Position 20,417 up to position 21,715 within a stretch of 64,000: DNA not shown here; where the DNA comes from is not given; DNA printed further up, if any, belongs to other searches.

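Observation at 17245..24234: Amino-sugar tailoring module in the glycan locus, possibly making an N-glyceroyl or N-acyl 3-amino-3,6-dideoxyhexose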

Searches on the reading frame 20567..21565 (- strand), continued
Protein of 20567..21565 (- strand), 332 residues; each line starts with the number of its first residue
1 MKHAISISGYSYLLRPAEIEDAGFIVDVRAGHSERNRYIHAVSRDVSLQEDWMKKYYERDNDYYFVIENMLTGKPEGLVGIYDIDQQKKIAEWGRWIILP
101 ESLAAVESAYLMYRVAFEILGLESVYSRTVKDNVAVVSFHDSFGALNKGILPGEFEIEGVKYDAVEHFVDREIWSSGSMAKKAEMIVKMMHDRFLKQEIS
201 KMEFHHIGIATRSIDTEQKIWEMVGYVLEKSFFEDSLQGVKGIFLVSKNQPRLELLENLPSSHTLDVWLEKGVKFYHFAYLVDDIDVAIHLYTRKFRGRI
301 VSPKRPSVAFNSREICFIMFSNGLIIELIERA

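Call 15: find_related_loci(query=A1, collection=genome_contigs, flank=10000)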
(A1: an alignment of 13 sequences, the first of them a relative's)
Query A1 (332 aa) in genome_contigs; peptide patterns used: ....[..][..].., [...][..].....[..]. (x = any residue, [..] = any of these).
108 stretches matched a pattern; 65 encode a relative of the query (tblastn E <= 1e-3); 65 distinct loci.
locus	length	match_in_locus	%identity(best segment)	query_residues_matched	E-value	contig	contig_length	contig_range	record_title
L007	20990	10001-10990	68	1-331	2e-162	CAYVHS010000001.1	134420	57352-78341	MAG TPA_asm: uncultured Bdellovibrionales bacterium isolate SRP278252_co2_49 genome assembly, contig: NODE_157_length_13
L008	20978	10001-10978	50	1-330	2e-105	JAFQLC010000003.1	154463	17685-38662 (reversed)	Bacterium isolate RGIG1918 Goat_Cecum.Co__c165511, whole genome shotgun sequence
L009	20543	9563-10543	48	1-330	6e-104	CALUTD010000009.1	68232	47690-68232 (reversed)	MAG: Candidatus Gastranaerophilales bacterium isolate BRZ_CE__bin75 genome assembly, contig: BRZ_CE__NODE_719_length_682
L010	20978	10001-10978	50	1-331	1e-103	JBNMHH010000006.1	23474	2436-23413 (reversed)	MAG: Helicobacteraceae bacterium isolate CM_BacNHY47.127 k141_43212_length_23474_cov_15.0000, whole genome shotgun seque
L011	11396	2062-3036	48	1-330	6e-102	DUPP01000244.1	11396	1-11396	MAG TPA_asm: Clostridiales bacterium isolate AS08sgBPME_325 315981_AS08, whole genome shotgun sequence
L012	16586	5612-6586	49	1-330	8e-102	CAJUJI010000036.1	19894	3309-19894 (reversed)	MAG TPA_asm: uncultured Anaerotruncus sp. isolate MGBC140748 genome assembly, contig: MGBC140748.36, whole genome shotgu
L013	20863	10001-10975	49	1-330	4e-99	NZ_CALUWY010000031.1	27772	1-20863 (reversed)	MAG: uncultured Mailhella sp. isolate BRZ_CG__bin119 BRZ_CG__NODE_2305_length_27772_cov_7.494494, whole genome shotgun s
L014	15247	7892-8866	48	1-330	2e-98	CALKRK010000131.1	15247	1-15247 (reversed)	MAG: uncultured Arenicella sp. isolate R1_Bin_METABAT__234_1 genome assembly, contig: c_000001758654, whole genome shotg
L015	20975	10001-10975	45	1-330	5e-98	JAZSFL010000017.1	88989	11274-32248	MAG: Ruminiclostridium sp. isolate T1900044581_TS20190047.MAGScoT_cleanbin_000052 SGB_573_k141_1538768, whole genome sho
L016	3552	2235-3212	48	1-330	1e-98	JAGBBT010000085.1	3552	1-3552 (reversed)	MAG: Treponema sp. isolate RGIG8974 Water_deer_Rectum-2__c422587, whole genome shotgun sequence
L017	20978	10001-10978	48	1-331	2e-97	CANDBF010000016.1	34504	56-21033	MAG TPA_asm: uncultured Clostridia bacterium isolate ERR6760059_bin.78_metawrap_v1.3_MAG genome assembly, contig: ERZ128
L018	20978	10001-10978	47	1-331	4e-97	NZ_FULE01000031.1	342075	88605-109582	Vibrio ruber DSM 16370 strain CECT 7878T, whole genome shotgun sequence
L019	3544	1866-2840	47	1-330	6e-98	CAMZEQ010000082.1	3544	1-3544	MAG TPA_asm: uncultured Alphaproteobacteria bacterium isolate SRR10912534_bin.114_metaWRAP_v1.3_MAG genome assembly, con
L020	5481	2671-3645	48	1-330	1e-96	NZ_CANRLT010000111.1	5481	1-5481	MAG: uncultured Mailhella sp. isolate Lapin-011__bin51 Lapin-011__NODE_18396_length_5481_cov_4.788675, whole genome shot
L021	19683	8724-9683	48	1-325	3e-95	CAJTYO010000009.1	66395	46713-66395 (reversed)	MAG TPA_asm: uncultured Oscillospiraceae bacterium isolate MGBC123004 genome assembly, contig: MGBC123004.9, whole genom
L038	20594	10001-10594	45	1-197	2e-53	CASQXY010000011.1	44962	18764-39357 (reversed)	MAG: uncultured bacterium isolate extra-ERR2136553.25_1677762773 genome assembly, contig: NODE_296_length_44962_cov_3.58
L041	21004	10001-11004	48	1-331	3e-70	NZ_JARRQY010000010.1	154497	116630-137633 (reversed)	MAG: Acidihalobacter sp. isolate Spart_214_MAG scaffold_10, whole genome shotgun sequence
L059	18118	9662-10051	39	202-332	1e-18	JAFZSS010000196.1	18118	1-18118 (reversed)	MAG: Muribaculaceae bacterium isolate RGIG8063 Water_buffalos_Rumen-2__c2169721, whole genome shotgun sequence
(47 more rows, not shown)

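Call 27: search_solved_structures(query=window:20567-21565:-, max_evalue=0.01, show_alignments=3)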
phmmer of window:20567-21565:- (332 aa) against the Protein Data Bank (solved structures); distinct sequences matched with E-value up to 0.01: 12.
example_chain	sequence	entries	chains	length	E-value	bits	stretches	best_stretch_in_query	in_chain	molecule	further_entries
5kta_A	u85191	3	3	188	1.5e-18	70.3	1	12-146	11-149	FdhC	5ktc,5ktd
3hdp_A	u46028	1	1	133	5e-09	39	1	202-331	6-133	Glyoxalase-I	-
2qh0_A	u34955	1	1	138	5.1e-09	39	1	202-331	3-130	Lactoylglutathione lyase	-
6cy6_A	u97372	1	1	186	0.00061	22.2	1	8-166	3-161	Spermidine N(1)-acetyltransferase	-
6vfn_A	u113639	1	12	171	0.00062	22.2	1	13-166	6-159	Spermidine N1-acetyltransferase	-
4r9m_A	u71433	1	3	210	0.00063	22.2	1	8-166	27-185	Spermidine N(1)-acetyltransferase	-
6vfm_A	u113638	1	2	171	0.00065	22.2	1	13-166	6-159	Spermidine N1-acetyltransferase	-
3tth_A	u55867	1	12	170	0.0017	20.8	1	18-169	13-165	Spermidine N1-acetyltransferase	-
3wr7_A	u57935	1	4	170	0.0019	20.6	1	11-166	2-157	Spermidine N1-acetyltransferase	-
6nbp_A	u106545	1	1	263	0.002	20.6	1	107-207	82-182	N-formyltransferase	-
7kwh_A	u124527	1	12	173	0.0064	18.9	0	50-165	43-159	Spermidine N(1)-acetyltransferase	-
6dau_A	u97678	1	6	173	0.0078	18.6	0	44-165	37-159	Spermidine N1-acetyltransferase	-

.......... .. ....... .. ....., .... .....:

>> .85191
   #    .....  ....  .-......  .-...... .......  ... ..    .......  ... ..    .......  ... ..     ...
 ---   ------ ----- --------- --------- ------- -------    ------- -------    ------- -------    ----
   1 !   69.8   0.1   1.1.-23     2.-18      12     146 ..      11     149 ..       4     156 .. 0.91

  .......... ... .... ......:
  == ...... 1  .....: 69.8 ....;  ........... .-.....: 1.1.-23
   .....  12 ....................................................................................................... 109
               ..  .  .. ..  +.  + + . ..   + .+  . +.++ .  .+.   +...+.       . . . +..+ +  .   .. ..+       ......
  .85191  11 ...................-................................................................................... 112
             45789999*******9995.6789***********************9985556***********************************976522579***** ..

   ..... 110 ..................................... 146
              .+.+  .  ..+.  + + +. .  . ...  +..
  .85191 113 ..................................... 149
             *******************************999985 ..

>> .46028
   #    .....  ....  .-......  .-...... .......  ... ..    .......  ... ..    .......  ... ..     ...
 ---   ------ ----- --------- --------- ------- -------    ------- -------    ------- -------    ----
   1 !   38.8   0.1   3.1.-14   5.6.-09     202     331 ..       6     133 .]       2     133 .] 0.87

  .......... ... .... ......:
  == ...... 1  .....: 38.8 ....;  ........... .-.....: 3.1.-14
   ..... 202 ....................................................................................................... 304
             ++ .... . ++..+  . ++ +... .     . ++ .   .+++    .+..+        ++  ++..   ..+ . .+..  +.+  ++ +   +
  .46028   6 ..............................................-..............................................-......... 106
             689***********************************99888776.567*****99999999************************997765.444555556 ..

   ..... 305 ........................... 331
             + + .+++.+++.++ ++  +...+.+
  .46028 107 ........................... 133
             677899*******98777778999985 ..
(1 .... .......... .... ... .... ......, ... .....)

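Call 29: find_encoding_contigs(protein=P0001, flank=1000, max_places=3)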
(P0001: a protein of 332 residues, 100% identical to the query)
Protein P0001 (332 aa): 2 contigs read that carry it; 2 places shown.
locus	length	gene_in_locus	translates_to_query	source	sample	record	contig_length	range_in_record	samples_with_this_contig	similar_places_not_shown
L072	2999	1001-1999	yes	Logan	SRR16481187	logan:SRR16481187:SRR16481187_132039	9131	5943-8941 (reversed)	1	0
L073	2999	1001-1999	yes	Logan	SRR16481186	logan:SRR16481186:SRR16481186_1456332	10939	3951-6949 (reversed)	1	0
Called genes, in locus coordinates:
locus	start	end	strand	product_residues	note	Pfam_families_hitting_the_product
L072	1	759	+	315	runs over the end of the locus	?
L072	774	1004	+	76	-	PF00550:PP-binding (weak)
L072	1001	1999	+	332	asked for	PF13302:Acetyltransf_3, PF13669:Glyoxalase_4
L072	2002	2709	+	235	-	PF05401:NodS (weak), PF13489:Methyltransf_23, PF08241:Methyltransf_11, PF08242:Methyltransf_12, PF13649:Methyltransf_25 (weak), PF13847:Methyltransf_31 (weak)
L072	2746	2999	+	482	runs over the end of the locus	PF13524:Glyco_trans_1_2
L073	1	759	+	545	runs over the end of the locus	-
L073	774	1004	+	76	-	PF00550:PP-binding (weak)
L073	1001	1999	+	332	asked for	PF13302:Acetyltransf_3, PF13669:Glyoxalase_4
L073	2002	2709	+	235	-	PF05401:NodS (weak), PF13489:Methyltransf_23, PF08241:Methyltransf_11, PF08242:Methyltransf_12, PF13649:Methyltransf_25 (weak), PF13847:Methyltransf_31 (weak)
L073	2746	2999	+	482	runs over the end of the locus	PF13524:Glyco_trans_1_2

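Call 44: search_protein_families(library=pfam, proteins=[L059:4503-5603:+, L059:5656-6228:+, L059:6257-7396:+, L059:7433-8080:+, L059:8597-9646:+, L059:9650-10060:+, L059:10057-11064:+, L059:11067-12659:+, L059:12849-13946:+, L059:13943-14998:+], max_evalue=0.0001)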
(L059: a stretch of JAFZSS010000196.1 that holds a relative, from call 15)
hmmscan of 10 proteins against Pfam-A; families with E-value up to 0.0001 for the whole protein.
L059:4503-5603:+ (366 aa): 1 family
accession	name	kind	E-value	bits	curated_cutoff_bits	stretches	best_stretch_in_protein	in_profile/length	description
PF14397.11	ATPgrasp_ST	-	6.1e-25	88.4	31.4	1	119-327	46-267/278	Sugar-transfer associated ATP-grasp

L059:5656-6228:+ (190 aa): 2 families
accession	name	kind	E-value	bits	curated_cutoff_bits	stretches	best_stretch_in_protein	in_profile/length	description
PF00753.33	Lactamase_B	-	1.1e-16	61.9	22.7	1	15-186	8-196/196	Metallo-beta-lactamase superfamily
PF12706.13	Lactamase_B_2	-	1.7e-06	28.3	27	1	40-144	26-140/200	Beta-lactamase superfamily domain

L059:6257-7396:+ (379 aa): 4 families
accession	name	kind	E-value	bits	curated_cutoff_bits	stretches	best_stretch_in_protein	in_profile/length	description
PF01041.23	DegT_DnrJ_EryC1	-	3.2e-94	316.5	19.8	1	15-374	5-359/360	DegT/DnrJ/EryC1/StrS aminotransferase family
PF01212.27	Beta_elim_lyase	-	4.2e-07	30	27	1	35-169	32-173/288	Beta-eliminating lyase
PF00266.25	Aminotran_5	-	8.5e-07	28.7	21.5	1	52-213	62-221/371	Aminotransferase class-V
PF00155.27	Aminotran_1_2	-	8e-06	25.7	19.7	1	54-126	68-142/361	Aminotransferase class I and II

L059:7433-8080:+ (215 aa): 4 families
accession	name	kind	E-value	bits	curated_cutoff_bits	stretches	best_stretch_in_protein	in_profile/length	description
PF17836.7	PglD_N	-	1e-11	45.6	23.4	1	3-84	1-76/78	PglD N-terminal domain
PF00132.30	Hexapep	-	1.3e-11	44.1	27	1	162-195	1-34/36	Bacterial transferase hexapeptide (six repeats)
PF14602.12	Hexapep_2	-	3.1e-06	27.2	27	1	163-195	2-32/34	Hexapeptide repeat of succinyl-transferase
PF25084.1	LbH_EIF2B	-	6.4e-05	23.4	54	0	107-197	8-95/105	EIF2B subunit epsilon LbH domain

L059:8597-9646:+ (349 aa): 2 families
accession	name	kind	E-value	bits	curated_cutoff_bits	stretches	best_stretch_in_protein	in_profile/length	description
PF08541.16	ACP_syn_III_C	-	1.4e-28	99.3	26.6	1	250-337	1-89/90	3-Oxoacyl-[acyl-carrier-protein (ACP)] synthase III C terminal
PF08545.16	ACP_syn_III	-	3.7e-14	52.8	24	1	114-188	1-78/80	3-Oxoacyl-[acyl-carrier-protein (ACP)] synthase III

L059:9650-10060:+ (136 aa): 1 family
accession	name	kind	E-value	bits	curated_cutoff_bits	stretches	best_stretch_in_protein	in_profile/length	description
PF13669.12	Glyoxalase_4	-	5.9e-25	88.1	27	1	8-119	1-109/109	Glyoxalase/Bleomycin resistance protein/Dioxygenase superfamily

L059:10057-11064:+ (335 aa): 3 families
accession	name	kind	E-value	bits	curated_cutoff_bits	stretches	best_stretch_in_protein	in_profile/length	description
PF00535.33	Glycos_transf_2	-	7.4e-30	104.5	23.3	1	7-138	1-131/168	Glycosyl transferase family 2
PF10111.15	Glyco_tranf_2_2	-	1.6e-09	38.1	27.3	1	7-108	1-104/276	Glycosyltransferase like family 2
PF13641.12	Glyco_tranf_2_3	-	1e-07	32.6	27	1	6-117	3-118/230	Glycosyltransferase like family 2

L059:11067-12659:+ (530 aa): 0 families

L059:12849-13946:+ (365 aa): 1 family
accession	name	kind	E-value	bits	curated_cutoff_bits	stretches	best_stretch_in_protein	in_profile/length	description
PF01757.29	Acyl_transf_3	-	4.3e-25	88.9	31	1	30-339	2-325/326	Acyltransferase domain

L059:13943-14998:+ (351 aa): 1 family
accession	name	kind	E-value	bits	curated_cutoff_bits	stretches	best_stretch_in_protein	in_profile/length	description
PF03372.29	Exo_endo_phos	-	1.5e-18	67.8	24.5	1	119-342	22-225/225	Endonuclease/Exonuclease/phosphatase family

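Call 54: search_protein_families(library=pfam, proteins=[L041:16-1932:+, L041:2734-4989:+, L041:5318-6220:+, L041:6297-7964:+, L041:9890-10594:+, L041:10273-11007:+, L041:13536-14678:+, L041:14588-15478:+, L041:15485-16465:+, L041:17267-18343:+], max_evalue=0.0001)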
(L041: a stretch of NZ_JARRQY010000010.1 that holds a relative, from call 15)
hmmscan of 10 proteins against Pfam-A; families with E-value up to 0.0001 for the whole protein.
L041:16-1932:+ (638 aa): 0 families

L041:2734-4989:+ (751 aa): 0 families

L041:5318-6220:+ (300 aa): 0 families

L041:6297-7964:+ (555 aa): 8 families
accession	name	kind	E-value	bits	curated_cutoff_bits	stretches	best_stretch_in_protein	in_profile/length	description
PF00005.33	ABC_tran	-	7.6e-55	185.7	25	2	22-191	1-137/137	ABC transporter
PF13304.12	AAA_21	-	7.3e-13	49.7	27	0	162-223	237-304/304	AAA domain, putative AbiEii toxin, Type IV TA system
PF12848.13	ABC_tran_Xtn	-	4.1e-12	46.5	25.9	1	230-303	1-76/85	ABC transporter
PF02463.25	SMC_N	-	2.4e-06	27.6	40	0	162-221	136-201/220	RecF/RecN/SMC N terminal domain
PF13476.12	AAA_23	-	3.3e-06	28.3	27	0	340-370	11-40/201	AAA domain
PF01926.29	MMR_HSR1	-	1.7e-05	25.3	21.9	0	352-374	2-23/113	50S ribosome-binding GTPase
PF13555.12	AAA_29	-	5.3e-05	23.3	27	0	340-366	13-39/61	P-loop containing region of AAA domain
PF13238.12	AAA_18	-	6e-05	23.9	29.4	0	35-99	1-68/128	AAA domain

L041:9890-10594:+ (234 aa): 2 families
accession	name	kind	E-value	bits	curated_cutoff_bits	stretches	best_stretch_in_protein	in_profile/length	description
PF13302.13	Acetyltransf_3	-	2.9e-17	64.1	25.4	1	50-182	3-138/138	Acetyltransferase (GNAT) domain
PF13420.13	Acetyltransf_4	-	5.5e-05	23.7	24.3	1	54-199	4-152/155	Acetyltransferase (GNAT) domain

L041:10273-11007:+ (244 aa): 1 family
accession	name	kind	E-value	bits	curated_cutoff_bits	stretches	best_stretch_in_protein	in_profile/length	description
PF13669.12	Glyoxalase_4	-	1.7e-14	54.5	27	1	119-230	1-109/109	Glyoxalase/Bleomycin resistance protein/Dioxygenase superfamily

L041:13536-14678:+ (380 aa): 0 families

L041:14588-15478:+ (296 aa): 2 families
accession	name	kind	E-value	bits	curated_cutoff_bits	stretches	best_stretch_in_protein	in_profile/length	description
PF13091.12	PLDc_2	-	6e-38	130.1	27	2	14-147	2-132/132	PLD-like domain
PF00614.28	PLDc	-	1.7e-05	25.1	21.9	0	94-118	5-27/28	Phospholipase D Active site motif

L041:15485-16465:+ (326 aa): 0 families

L041:17267-18343:+ (358 aa): 0 families

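Call 59: predict_structure(alignment_id=A1)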
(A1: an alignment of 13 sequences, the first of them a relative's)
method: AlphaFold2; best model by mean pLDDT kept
length: 332 residues; sequences in the alignment: 13
mean_pLDDT: 89.1   pTM: 0.76
mean pLDDT of the five models: 89.1, 87.9, 86.8, 85.8, 85.5
residues with pLDDT >= 90: 196; 70-90: 120; 50-70: 16; < 50: 0
segments of 3 or more residues with pLDDT < 50: none
pLDDT, mean of each block of 10 residues (from residue 1): 85 92 84 65 73 80 91 90 93 88 90 95 94 90 92 88 94 84 88 89 95 94 95 92 96 96 89 85 94 90 90 92 92 83
secondary structure, 60 per line:
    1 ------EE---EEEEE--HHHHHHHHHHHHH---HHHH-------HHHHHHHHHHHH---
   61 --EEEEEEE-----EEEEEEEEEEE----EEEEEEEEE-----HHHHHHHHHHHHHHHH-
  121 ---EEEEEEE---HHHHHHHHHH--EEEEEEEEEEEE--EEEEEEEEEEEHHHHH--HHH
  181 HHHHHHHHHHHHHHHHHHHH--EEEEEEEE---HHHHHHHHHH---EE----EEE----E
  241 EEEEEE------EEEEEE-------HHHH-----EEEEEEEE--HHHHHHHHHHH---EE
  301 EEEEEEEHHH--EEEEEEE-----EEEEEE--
elements in order: E12-16 H19-31 H35-38 H46-57 E63-69 E75-85 E90-98 H104-119 E124-130 H134-143 E146-157 E160-170 H171-175 H178-200 E203-210 H214-223 E233-235 E240-246 E253-258 H266-269 E275-282 H285-295 E299-307 E313-319 E325-330

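Call 61: fold_search(model_id=the predicted structure, library=pdb)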
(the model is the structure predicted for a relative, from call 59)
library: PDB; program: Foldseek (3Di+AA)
matches with E <= 10: 1370; with E <= 0.001: 543
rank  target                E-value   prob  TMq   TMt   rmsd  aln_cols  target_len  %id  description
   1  5kta                  1.7e-13  1.00  0.47  0.84   3.1       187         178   28  Apo FdhC- a nucleotide-linked sugar GNAT (released 2016-07-27)
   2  5ktc                  8.4e-13  1.00  0.46  0.80   3.1       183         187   28  FdhC with bound products: Coenzyme A and 3-[(R)-3-hydroxybutanoylamino]-3,6-dideoxy-d-galactose (released 2016-07-27)
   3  6d72_C                2.0e-12  1.00  0.43  0.77   3.7       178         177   23  Crystal structure of spermidine/spermine N-acetyltransferase SpeG from Yersinia pestis in complex with calcium ions. (released 2018-05-16)
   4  3tth_H                3.7e-12  1.00  0.41  0.80   3.8       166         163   24  Structure of the spermidine N1-acetyltransferase (speG) from Coxiella burnetii (released 2011-11-09)
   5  3tth_A                3.9e-12  1.00  0.41  0.81   4.1       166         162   23  Structure of the spermidine N1-acetyltransferase (speG) from Coxiella burnetii (released 2011-11-09)
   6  3tth_F                3.9e-12  1.00  0.41  0.80   3.8       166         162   23  Structure of the spermidine N1-acetyltransferase (speG) from Coxiella burnetii (released 2011-11-09)
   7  3tcv_A                4.4e-12  1.00  0.50  0.73   2.4       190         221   18  Crystal structure of a GCN5-related N-acetyltransferase from Brucella melitensis (released 2011-08-17)
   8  6dau_C                4.4e-12  1.00  0.45  0.82   2.7       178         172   22  Crystal structure of E33Q and E41Q mutant forms of the spermidine/spermine N-acetyltransferase SpeG from Vibrio choler (released 2018-07-04)
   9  3tth_D                4.4e-12  1.00  0.41  0.81   4.1       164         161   24  Structure of the spermidine N1-acetyltransferase (speG) from Coxiella burnetii (released 2011-11-09)
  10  3tth_C                4.4e-12  1.00  0.42  0.81   3.8       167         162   24  Structure of the spermidine N1-acetyltransferase (speG) from Coxiella burnetii (released 2011-11-09)
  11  6dau_D                4.9e-12  1.00  0.43  0.80   2.7       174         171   23  Crystal structure of E33Q and E41Q mutant forms of the spermidine/spermine N-acetyltransferase SpeG from Vibrio choler (released 2018-07-04)
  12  6dau_A                5.2e-12  1.00  0.44  0.82   2.7       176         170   23  Crystal structure of E33Q and E41Q mutant forms of the spermidine/spermine N-acetyltransferase SpeG from Vibrio choler (released 2018-07-04)
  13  3tth_E                5.2e-12  1.00  0.42  0.80   3.8       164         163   24  Structure of the spermidine N1-acetyltransferase (speG) from Coxiella burnetii (released 2011-11-09)
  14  5wif_C                5.5e-12  1.00  0.43  0.78   3.6       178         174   22  Crystal structure of spermidine/spermine N-acetyltransferase SpeG from Yersinia pestis (released 2017-08-02)
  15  3tth_I                5.8e-12  1.00  0.42  0.83   2.6       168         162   25  Structure of the spermidine N1-acetyltransferase (speG) from Coxiella burnetii (released 2011-11-09)
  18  2zw6_A                6.9e-12  1.00  0.46  0.51  21.3       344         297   14  Crystal structure of bleomycin N-acetyltransferase from bleomycin-producing Streptomyces verticillus ATCC15003 (released 2009-11-03)
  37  2zw4_A                1.6e-11  1.00  0.46  0.51  21.6       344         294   13  Crystal structure of bleomycin N-acetyltransferase complexed with coenzyme A in the orthorhombic crystal (released 2009-11-03)
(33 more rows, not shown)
